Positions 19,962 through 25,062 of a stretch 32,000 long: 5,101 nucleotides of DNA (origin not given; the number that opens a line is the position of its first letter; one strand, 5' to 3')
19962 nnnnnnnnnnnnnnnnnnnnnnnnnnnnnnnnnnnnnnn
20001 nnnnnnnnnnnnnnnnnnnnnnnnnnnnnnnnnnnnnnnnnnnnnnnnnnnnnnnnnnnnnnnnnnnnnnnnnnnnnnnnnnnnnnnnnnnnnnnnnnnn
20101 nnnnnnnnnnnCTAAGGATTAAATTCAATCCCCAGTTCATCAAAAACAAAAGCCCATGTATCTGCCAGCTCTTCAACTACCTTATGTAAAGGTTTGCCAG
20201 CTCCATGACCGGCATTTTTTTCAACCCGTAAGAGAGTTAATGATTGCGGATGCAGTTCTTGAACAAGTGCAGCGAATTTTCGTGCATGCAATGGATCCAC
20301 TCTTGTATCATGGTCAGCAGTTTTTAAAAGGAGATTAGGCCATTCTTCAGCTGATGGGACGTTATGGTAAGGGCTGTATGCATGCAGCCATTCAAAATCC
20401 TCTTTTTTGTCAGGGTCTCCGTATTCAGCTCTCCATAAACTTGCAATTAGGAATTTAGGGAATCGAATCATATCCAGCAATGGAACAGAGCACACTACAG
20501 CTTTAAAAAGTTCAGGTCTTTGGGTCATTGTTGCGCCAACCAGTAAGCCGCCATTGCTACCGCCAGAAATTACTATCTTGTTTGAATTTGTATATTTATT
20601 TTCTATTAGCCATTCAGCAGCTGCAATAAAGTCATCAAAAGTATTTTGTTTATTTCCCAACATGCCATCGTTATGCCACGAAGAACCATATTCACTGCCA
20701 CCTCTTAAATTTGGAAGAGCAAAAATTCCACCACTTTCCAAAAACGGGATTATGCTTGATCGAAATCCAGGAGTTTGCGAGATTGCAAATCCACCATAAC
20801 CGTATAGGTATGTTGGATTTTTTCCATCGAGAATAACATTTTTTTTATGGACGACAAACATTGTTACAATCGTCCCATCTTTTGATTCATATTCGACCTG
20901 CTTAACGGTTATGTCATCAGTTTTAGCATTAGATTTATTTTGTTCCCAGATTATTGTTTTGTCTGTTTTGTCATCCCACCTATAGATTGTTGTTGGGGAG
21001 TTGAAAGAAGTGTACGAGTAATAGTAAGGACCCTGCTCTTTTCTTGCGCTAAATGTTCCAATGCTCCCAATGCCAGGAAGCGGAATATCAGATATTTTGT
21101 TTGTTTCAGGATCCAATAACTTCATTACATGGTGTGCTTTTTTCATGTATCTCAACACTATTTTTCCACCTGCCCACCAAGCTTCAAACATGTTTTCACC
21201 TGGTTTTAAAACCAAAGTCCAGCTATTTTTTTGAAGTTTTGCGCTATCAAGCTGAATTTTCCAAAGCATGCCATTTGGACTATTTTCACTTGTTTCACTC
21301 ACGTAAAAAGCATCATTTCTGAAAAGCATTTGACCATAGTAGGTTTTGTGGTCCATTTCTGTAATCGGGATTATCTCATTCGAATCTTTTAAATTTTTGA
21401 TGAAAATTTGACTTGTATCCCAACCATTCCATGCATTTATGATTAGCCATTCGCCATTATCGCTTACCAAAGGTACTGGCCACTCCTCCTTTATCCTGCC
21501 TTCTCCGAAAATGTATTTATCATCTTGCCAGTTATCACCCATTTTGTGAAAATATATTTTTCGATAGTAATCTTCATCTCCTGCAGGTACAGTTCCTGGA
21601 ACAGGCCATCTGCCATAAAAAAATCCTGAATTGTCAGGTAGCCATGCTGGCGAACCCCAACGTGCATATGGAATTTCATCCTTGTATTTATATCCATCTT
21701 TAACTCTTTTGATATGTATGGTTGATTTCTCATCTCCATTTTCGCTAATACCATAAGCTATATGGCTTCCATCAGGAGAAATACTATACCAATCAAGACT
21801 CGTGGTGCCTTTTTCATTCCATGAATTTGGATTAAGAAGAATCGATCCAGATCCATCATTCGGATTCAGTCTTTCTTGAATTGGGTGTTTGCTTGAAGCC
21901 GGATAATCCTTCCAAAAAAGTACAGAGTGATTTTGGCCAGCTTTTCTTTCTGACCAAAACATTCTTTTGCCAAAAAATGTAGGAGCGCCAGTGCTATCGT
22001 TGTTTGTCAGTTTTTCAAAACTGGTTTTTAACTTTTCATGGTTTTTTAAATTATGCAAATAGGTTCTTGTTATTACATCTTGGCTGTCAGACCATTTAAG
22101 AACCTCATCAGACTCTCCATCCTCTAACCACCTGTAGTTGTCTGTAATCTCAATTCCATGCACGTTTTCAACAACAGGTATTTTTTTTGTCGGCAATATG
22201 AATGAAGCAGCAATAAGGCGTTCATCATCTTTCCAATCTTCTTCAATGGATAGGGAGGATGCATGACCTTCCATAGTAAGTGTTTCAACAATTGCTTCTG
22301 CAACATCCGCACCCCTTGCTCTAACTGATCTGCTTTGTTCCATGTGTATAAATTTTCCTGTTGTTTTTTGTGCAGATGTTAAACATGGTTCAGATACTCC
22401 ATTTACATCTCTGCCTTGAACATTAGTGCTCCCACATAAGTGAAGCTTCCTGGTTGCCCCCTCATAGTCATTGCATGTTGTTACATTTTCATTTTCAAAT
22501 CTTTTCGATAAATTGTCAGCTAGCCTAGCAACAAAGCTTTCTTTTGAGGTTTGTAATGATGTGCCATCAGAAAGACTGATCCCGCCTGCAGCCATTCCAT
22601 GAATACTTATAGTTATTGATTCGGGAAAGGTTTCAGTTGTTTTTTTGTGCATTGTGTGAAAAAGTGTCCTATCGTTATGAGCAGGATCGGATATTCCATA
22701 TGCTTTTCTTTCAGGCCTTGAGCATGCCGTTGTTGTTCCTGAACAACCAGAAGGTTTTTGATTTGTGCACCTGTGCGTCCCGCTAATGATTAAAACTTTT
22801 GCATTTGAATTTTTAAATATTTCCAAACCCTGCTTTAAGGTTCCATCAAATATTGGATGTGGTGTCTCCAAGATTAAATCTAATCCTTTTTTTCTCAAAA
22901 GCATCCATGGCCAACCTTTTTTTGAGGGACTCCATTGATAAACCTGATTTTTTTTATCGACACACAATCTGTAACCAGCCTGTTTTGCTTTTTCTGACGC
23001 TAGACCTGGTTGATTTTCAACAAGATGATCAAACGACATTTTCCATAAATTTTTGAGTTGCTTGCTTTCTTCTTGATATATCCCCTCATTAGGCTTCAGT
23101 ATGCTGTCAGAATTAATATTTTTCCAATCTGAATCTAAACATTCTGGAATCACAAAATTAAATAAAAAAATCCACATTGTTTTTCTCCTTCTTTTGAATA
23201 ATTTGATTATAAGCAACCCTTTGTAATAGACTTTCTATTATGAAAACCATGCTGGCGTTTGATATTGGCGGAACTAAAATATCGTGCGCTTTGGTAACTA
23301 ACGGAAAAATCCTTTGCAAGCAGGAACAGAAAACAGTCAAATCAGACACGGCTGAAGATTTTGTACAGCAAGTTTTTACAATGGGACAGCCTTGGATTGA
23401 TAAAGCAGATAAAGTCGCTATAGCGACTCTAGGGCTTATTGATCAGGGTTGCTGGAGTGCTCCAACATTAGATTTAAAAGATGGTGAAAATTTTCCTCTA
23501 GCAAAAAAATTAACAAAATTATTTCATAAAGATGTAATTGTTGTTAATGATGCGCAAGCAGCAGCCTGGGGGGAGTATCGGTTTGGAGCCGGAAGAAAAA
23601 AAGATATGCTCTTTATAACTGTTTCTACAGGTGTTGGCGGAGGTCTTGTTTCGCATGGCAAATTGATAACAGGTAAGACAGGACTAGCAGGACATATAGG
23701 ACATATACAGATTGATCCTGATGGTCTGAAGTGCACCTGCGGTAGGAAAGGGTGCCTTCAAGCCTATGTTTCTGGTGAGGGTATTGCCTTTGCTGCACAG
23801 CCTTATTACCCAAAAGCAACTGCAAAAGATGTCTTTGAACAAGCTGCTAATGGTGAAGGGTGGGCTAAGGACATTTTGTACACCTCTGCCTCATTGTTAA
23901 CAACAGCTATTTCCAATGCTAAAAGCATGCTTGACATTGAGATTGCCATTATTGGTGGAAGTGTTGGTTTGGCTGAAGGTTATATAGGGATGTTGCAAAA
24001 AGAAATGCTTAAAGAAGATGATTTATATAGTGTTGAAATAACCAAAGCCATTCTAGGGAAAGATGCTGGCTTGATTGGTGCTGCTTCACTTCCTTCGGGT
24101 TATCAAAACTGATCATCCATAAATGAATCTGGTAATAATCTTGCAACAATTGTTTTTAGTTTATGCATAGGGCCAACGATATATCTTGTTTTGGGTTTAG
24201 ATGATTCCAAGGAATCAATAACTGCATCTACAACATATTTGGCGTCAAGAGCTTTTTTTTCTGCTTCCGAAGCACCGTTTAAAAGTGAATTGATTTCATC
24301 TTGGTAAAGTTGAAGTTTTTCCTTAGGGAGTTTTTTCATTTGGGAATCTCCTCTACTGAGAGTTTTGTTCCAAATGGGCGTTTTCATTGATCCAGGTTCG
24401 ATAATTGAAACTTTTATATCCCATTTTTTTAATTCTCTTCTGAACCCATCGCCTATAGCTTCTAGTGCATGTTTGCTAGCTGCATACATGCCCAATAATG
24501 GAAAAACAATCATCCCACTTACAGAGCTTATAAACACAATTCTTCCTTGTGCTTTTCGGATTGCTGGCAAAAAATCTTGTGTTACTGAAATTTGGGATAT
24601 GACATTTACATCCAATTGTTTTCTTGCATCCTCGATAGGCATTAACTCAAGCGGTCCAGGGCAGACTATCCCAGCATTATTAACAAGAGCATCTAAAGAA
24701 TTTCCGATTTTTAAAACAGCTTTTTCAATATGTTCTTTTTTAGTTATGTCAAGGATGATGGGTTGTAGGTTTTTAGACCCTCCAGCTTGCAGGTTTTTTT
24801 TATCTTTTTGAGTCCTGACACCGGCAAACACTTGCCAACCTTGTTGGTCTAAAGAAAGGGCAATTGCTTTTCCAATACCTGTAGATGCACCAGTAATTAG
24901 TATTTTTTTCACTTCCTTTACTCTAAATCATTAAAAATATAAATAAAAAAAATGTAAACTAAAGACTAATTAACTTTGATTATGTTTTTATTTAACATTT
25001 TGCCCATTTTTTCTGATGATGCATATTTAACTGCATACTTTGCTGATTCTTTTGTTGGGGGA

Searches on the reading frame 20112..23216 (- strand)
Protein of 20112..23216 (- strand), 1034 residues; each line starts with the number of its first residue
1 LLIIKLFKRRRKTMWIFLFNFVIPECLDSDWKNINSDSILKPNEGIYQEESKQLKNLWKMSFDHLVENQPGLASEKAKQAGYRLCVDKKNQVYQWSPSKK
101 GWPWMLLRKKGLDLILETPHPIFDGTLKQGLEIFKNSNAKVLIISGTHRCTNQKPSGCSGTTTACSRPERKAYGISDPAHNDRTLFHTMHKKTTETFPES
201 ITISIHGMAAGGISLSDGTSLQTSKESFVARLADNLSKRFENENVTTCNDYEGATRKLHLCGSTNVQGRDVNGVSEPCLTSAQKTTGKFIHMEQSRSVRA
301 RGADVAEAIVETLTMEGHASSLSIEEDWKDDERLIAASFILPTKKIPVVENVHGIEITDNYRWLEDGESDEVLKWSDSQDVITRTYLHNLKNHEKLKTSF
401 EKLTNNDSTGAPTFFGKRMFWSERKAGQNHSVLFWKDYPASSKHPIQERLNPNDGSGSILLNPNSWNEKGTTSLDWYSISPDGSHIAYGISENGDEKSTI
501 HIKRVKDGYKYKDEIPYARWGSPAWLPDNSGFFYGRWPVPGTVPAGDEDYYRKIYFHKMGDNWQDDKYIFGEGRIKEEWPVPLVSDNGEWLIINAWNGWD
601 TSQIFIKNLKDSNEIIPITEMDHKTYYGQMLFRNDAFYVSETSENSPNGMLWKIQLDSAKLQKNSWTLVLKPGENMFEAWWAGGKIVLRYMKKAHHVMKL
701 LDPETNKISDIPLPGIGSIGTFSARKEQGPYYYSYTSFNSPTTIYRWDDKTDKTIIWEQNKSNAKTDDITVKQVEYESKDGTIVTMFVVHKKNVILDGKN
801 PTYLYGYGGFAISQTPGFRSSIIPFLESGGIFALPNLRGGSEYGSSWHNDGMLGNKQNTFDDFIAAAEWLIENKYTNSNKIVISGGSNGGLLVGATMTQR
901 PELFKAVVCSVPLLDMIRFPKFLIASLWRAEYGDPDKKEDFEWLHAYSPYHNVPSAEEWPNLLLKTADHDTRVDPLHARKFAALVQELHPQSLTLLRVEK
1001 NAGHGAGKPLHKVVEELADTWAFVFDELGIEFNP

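Call 16: search_protein_families(library=pfam, proteins=[window:20112-23216:-], max_evalue=0.001)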
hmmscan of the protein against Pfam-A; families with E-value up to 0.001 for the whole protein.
window:20112-23216:- (1034 aa): 2 families
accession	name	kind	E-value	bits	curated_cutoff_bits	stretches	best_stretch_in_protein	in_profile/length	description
PF02897.21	Peptidase_S9_N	-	9.7e-74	249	24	1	347-759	8-413/414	Prolyl oligopeptidase, N-terminal beta-propeller domain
PF00326.27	Peptidase_S9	-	1.2e-54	185.5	22.6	1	818-1029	3-211/213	Prolyl oligopeptidase family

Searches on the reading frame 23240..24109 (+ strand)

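Call 17: search_protein_families(library=pfam, proteins=[window:23240-24109:+], max_evalue=0.001)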
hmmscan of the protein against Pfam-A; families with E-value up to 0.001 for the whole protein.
window:23240-24109:+ (290 aa): 1 family
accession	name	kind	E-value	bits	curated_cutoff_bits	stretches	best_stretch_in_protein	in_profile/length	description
PF00480.26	ROK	-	2e-64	218.4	22.9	1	5-284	2-290/294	ROK family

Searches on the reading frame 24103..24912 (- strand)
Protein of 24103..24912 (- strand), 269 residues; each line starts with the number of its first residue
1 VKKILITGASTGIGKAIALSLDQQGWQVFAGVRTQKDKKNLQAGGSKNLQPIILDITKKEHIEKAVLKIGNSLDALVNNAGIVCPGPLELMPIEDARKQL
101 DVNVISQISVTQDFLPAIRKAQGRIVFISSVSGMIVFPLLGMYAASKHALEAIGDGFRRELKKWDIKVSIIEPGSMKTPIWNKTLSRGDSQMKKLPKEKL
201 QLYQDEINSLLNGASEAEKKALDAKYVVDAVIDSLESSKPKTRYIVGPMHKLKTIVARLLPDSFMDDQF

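Call 17: search_protein_families(library=pfam, proteins=[window:24103-24912:-], max_evalue=0.001)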
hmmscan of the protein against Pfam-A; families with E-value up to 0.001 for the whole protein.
window:24103-24912:- (269 aa): 6 families
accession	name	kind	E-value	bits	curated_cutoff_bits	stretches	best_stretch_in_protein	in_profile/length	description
PF00106.31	adh_short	-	5.6e-42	143.9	26.6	1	2-184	1-190/195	short chain dehydrogenase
PF13561.12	adh_short_C2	-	3.9e-30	105.6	27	1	8-191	1-190/236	Enoyl-(Acyl carrier protein) reductase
PF08643.16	DUF1776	-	3.6e-11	43.5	25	1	13-265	16-293/294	Fungal family of unknown function (DUF1776)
PF08659.16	KR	-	3.2e-08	34.1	22.6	1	4-155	3-161/180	KR domain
PF01370.27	Epimerase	-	6.8e-07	29.4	20.9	1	4-161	1-160/240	NAD dependent epimerase/dehydratase family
PF05368.20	NmrA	-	0.00014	22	27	1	2-66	3-67/298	NmrA-like family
